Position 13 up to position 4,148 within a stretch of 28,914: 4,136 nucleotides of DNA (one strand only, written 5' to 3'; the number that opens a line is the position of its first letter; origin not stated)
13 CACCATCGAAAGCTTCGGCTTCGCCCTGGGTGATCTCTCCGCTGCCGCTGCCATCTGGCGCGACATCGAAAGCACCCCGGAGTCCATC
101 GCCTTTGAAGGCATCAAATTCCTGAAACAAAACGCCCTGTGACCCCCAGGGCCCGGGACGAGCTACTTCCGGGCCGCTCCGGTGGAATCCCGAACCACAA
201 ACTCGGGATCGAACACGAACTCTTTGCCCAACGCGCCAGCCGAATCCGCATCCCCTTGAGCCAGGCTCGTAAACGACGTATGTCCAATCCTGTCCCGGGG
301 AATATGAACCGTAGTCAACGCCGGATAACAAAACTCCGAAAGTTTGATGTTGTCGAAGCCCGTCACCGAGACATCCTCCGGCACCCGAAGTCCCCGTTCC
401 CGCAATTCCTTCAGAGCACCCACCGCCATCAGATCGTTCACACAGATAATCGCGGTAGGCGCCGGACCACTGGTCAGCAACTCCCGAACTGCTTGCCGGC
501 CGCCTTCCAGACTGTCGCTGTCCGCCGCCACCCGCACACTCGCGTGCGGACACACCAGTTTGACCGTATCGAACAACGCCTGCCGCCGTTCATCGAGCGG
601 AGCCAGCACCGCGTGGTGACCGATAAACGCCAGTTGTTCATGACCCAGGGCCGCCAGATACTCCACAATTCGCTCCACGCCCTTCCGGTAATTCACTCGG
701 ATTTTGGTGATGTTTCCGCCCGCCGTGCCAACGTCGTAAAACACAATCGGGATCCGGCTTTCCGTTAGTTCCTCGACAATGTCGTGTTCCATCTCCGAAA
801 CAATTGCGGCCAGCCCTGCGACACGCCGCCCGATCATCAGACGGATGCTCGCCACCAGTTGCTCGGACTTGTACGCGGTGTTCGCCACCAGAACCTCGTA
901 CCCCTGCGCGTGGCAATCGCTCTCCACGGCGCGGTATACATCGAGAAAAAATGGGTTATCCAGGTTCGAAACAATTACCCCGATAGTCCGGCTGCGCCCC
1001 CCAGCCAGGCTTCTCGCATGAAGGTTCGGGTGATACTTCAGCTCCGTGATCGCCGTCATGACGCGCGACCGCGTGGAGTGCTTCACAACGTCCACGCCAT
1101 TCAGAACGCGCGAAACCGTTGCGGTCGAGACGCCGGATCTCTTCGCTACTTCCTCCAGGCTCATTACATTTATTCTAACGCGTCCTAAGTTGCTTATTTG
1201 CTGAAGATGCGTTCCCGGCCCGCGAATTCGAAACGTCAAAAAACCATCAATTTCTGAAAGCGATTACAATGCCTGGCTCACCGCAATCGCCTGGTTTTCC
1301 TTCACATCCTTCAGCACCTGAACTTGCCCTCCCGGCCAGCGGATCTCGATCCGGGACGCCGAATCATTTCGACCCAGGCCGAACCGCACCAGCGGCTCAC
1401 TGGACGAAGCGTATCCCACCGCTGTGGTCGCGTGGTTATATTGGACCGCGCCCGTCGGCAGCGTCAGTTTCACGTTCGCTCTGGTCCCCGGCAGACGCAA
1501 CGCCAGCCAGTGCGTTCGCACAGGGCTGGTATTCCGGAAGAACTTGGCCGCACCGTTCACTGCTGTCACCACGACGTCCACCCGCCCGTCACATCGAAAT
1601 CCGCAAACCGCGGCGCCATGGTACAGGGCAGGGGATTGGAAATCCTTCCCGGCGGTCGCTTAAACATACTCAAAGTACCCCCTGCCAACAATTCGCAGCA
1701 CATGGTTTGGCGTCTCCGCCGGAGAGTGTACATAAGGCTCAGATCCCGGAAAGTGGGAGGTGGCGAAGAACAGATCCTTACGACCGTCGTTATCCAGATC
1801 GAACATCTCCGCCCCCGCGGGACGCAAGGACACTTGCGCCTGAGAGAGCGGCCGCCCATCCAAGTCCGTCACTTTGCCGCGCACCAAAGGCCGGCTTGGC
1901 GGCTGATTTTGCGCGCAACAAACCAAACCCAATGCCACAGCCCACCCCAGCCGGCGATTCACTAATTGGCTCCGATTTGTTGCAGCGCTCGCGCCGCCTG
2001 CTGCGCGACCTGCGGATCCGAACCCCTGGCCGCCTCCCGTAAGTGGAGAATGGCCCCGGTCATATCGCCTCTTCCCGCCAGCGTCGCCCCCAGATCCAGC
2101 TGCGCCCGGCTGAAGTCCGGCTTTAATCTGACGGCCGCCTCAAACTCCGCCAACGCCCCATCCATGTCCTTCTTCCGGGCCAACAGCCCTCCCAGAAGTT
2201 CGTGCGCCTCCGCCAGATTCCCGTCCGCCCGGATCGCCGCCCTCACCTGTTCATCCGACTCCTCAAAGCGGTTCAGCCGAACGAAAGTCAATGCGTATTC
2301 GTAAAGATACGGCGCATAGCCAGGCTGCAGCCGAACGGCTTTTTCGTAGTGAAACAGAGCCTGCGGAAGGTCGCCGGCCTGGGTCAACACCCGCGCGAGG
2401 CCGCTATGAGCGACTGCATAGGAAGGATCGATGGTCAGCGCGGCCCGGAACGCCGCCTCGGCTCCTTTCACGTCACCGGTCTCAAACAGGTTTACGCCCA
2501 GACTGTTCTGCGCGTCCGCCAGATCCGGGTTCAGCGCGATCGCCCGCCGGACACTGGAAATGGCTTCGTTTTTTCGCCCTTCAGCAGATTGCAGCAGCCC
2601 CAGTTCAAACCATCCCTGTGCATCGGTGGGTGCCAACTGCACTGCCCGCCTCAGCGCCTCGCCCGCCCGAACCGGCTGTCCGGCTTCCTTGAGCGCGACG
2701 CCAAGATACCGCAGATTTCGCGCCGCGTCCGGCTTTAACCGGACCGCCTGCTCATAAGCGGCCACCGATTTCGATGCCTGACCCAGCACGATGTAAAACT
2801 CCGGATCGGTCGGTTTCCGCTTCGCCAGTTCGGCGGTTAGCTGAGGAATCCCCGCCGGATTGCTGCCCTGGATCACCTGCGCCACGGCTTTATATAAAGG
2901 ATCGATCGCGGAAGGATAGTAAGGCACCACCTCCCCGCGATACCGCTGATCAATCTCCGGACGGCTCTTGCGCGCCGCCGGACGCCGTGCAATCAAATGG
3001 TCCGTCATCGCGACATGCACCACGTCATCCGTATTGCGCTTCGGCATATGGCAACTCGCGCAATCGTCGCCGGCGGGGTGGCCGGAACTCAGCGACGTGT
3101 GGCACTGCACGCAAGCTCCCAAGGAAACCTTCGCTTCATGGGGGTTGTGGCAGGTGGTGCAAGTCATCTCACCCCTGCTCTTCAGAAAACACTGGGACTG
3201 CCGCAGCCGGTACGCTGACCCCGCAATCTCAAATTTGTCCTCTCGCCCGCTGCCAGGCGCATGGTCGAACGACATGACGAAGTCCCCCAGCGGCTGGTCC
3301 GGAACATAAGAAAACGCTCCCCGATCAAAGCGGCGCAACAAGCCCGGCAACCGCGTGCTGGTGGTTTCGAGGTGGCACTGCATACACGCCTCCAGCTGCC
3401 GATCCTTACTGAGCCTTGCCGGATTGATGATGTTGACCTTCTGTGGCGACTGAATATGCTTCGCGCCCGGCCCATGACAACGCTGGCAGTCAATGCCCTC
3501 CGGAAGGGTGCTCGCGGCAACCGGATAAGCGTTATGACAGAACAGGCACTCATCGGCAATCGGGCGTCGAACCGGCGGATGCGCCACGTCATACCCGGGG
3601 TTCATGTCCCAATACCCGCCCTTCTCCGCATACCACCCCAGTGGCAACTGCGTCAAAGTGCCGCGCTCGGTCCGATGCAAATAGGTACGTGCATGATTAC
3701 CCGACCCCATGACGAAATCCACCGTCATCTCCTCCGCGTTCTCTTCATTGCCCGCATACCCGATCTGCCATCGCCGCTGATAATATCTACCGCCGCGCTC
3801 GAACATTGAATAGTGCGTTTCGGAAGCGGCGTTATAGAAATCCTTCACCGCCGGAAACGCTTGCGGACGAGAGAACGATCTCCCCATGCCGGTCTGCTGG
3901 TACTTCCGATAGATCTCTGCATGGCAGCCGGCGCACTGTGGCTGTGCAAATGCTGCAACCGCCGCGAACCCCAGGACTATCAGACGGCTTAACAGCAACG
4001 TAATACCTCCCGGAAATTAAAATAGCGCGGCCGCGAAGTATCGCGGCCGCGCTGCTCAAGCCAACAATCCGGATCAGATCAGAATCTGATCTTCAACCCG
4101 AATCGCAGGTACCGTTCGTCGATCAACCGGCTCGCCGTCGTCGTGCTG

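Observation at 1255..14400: Three matching LacI operators tie lacI, TBDR, PSCyt/DUF1501 and PQQ/cytochrome c into one predicted regulon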

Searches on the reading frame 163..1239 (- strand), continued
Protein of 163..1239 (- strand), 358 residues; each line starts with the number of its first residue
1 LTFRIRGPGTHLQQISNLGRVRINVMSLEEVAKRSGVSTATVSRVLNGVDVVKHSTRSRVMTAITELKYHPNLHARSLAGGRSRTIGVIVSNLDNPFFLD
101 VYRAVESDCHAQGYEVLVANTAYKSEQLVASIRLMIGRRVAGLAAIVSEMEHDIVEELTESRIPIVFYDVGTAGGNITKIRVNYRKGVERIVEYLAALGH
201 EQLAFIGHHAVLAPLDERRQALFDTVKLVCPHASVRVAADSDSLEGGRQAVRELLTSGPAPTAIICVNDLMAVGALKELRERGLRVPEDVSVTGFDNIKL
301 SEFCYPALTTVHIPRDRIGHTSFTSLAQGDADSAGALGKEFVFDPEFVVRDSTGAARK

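Call 89: find_encoding_contigs(protein=P0003, flank=10000, max_places=3)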
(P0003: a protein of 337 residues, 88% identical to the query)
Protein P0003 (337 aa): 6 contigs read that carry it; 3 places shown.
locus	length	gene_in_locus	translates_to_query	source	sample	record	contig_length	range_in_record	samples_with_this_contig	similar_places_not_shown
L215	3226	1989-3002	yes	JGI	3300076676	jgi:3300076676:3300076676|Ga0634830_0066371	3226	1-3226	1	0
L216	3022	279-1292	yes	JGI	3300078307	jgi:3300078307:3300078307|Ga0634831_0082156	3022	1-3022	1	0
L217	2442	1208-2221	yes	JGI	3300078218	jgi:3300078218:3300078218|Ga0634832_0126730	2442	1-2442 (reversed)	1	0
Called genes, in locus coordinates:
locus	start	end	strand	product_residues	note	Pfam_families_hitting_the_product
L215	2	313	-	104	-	?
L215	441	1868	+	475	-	PF00535:Glycos_transf_2, PF13641:Glyco_tranf_2_3 (weak), PF05219:DREV, PF13489:Methyltransf_23, PF08241:Methyltransf_11, PF08242:Methyltransf_12, PF13649:Methyltransf_25, PF13847:Methyltransf_31 (weak)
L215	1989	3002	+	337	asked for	PF00356:LacI, PF00532:Peripla_BP_1, PF13407:Peripla_BP_4, PF13377:Peripla_BP_3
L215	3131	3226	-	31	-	?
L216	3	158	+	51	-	?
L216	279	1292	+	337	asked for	PF00356:LacI, PF00532:Peripla_BP_1, PF13407:Peripla_BP_4, PF13377:Peripla_BP_3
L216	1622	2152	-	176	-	PF01872:RibD_C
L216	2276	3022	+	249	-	?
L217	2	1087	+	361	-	?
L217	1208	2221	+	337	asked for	PF00356:LacI, PF00532:Peripla_BP_1, PF13407:Peripla_BP_4, PF13377:Peripla_BP_3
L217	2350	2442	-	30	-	?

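Call 91: find_encoding_contigs(protein=P0013, flank=10000, max_places=2)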
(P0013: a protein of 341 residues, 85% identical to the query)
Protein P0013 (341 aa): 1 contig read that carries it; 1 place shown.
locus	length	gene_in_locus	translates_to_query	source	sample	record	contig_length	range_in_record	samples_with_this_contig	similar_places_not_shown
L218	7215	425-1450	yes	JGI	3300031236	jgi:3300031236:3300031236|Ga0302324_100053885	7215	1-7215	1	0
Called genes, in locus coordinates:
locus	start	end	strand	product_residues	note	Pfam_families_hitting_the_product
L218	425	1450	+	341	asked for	PF00356:LacI, PF01381:HTH_3 (faint), PF00532:Peripla_BP_1, PF13407:Peripla_BP_4, PF13377:Peripla_BP_3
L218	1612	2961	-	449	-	PF07586:HXXSHH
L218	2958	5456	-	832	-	PF07626:PSD3, PF07637:PSD5, PF07631:PSD4, PF07627:PSCyt3, PF07624:PSD2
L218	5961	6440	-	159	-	-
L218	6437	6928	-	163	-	-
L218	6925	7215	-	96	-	?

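Call 92: find_encoding_contigs(protein=P0033, flank=10000, max_places=1)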
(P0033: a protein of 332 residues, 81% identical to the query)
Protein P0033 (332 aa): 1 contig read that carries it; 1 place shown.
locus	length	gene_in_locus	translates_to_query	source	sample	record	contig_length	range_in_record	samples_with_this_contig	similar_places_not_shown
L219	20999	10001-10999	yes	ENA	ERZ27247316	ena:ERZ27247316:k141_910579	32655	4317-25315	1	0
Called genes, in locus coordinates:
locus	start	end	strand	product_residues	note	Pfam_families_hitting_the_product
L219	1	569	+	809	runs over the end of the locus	PF09137:Glucodextran_N, PF00723:Glyco_hydro_15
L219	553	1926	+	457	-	PF00083:Sugar_tr, PF07690:MFS_1, PF06609:TRI12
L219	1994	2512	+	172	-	-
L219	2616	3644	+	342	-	PF03446:NAD_binding_2, PF03807:F420_oxidored (faint), PF00393:6PGD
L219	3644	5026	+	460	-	PF00479:G6PD_N, PF02781:G6PD_C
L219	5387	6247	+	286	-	PF10938:YfdX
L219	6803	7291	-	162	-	PF00999:Na_H_Exchanger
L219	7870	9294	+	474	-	PF04087:DUF389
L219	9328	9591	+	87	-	PF02781:G6PD_C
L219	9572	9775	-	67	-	-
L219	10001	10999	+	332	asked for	PF00356:LacI, PF00532:Peripla_BP_1, PF13407:Peripla_BP_4, PF13377:Peripla_BP_3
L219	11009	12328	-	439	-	PF16499:Melibiase_2, PF17801:Melibiase_C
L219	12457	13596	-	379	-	PF07690:MFS_1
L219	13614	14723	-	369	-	PF00356:LacI (weak), PF00532:Peripla_BP_1, PF13407:Peripla_BP_4 (weak), PF13377:Peripla_BP_3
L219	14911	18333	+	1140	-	PF13620:CarboxypepD_reg, PF13715:CarbopepD_reg_2 (weak), PF25183:OMP_b-brl_4, PF00593:TonB_dep_Rec_b-barrel (weak)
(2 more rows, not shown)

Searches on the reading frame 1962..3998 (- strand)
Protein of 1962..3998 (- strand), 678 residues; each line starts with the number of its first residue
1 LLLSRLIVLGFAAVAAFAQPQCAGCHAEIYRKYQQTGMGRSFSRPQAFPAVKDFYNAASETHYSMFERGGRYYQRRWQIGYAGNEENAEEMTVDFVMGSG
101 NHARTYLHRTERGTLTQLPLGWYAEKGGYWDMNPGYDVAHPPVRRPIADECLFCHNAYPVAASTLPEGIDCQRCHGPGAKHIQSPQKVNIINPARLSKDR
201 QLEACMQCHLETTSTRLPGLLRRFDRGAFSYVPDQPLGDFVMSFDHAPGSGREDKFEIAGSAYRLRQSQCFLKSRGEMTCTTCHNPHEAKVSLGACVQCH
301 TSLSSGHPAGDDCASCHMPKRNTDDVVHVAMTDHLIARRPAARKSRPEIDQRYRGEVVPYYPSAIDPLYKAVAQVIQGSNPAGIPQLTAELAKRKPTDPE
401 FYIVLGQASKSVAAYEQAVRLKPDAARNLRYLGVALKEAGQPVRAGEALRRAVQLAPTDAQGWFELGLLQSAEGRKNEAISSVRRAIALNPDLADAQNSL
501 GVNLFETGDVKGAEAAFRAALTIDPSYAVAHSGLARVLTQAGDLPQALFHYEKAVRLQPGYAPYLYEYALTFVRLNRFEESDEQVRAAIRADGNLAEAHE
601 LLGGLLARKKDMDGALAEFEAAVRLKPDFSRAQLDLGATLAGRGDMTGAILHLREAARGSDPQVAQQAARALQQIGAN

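Call 5: search_protein_families(library=pfam, proteins=[window:1962-3998:-])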
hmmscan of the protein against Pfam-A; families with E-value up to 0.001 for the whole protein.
window:1962-3998:- (678 aa): 21 families
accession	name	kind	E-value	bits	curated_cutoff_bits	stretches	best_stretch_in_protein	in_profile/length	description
PF07719.23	TPR_2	-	8.8e-33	110.1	27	3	529-560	2-33/34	Tetratricopeptide repeat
PF13414.12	TPR_11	-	3e-29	100.9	26.8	1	405-440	7-42/42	TPR repeat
PF00515.34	TPR_1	-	1.9e-27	94.3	27.8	1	528-561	1-34/34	Tetratricopeptide repeat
PF13432.12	TPR_16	-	2.5e-27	95.4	32.7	4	465-527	2-64/65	Tetratricopeptide repeat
PF13181.12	TPR_8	-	5.8e-26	88.8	25.7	0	460-492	1-33/34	Tetratricopeptide repeat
PF13431.12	TPR_17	-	2.9e-24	83.7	24.4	0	449-480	2-33/34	Tetratricopeptide repeat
PF13428.12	TPR_14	-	5e-18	64.2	23.5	1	428-467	3-42/44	Tetratricopeptide repeat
PF14559.12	TPR_19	-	1.9e-17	63.8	25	3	504-548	1-45/68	Tetratricopeptide repeat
PF23914.1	TPR_CcmH_CycH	-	5.3e-16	59.3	42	1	448-510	38-100/158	Cytochrome c-type biogenesis protein H TPR domain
PF13424.12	TPR_12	-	8.6e-13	48.7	30.1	1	492-557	1-74/77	Tetratricopeptide repeat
PF13371.12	TPR_9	-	1.3e-11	44.8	35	1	440-496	9-65/73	Tetratricopeptide repeat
PF24575.1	TPR_Slam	-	3.9e-10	40.5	35.2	0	466-517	53-104/104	Surface lipoprotein assembly modifier, N-terminal TPR repeats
PF14537.11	Cytochrom_c3_2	-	4.5e-07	30.7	25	1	150-211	8-66/79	Cytochrome c3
PF13176.12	TPR_7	-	1.3e-05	25.3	27.9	0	464-495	3-34/36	Tetratricopeptide repeat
PF12895.13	ANAPC3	-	5.5e-05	23.8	27.2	0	543-620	4-80/82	Anaphase-promoting complex, cyclosome, subunit 3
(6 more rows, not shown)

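Call 42: search_protein_families(library=ncbifam, proteins=[window:1965-3998:-], max_evalue=1e-10)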
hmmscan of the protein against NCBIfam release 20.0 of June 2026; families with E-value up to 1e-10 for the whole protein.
window:1965-3998:- (678 aa): 8 families
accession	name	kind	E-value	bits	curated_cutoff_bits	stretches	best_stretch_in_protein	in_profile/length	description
NF040959.1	MamA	equivalog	5e-29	101.2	200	1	403-523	82-202/204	magnetosome protein MamA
TIGR02521.1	type_IV_pilW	equivalog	3.3e-23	82.5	154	0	432-521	37-126/234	type IV pilus biogenesis/stability protein PilW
TIGR02917.1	PEP_TPR_lipo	equivalog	8.8e-23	80.1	312.2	1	495-656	160-321/899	XrtA/PEP-CTERM system TPR-repeat protein PrsT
NF033758.1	gliding_GltE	equivalog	1.3e-16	60.6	225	0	451-569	213-331/411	adventurous gliding motility TPR repeat lipoprotein GltE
NF033920.0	C39_PA2778_fam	equivalog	9.4e-16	58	150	0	406-491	170-255/255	PA2778 family cysteine peptidase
NF033762.1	social_mot_Tgl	equivalog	2.4e-15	56.6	225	0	463-555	34-127/252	social motility TPR repeat lipoprotein Tgl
NF008391.2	PRK11189.1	equivalog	4.4e-14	52.7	250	0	460-531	65-136/297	lipoprotein NlpI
TIGR02552.1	LcrH_SycD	equivalog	8.9e-14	51.4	104.8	0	489-599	13-123/136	SycD/LcrH family type III secretion system chaperone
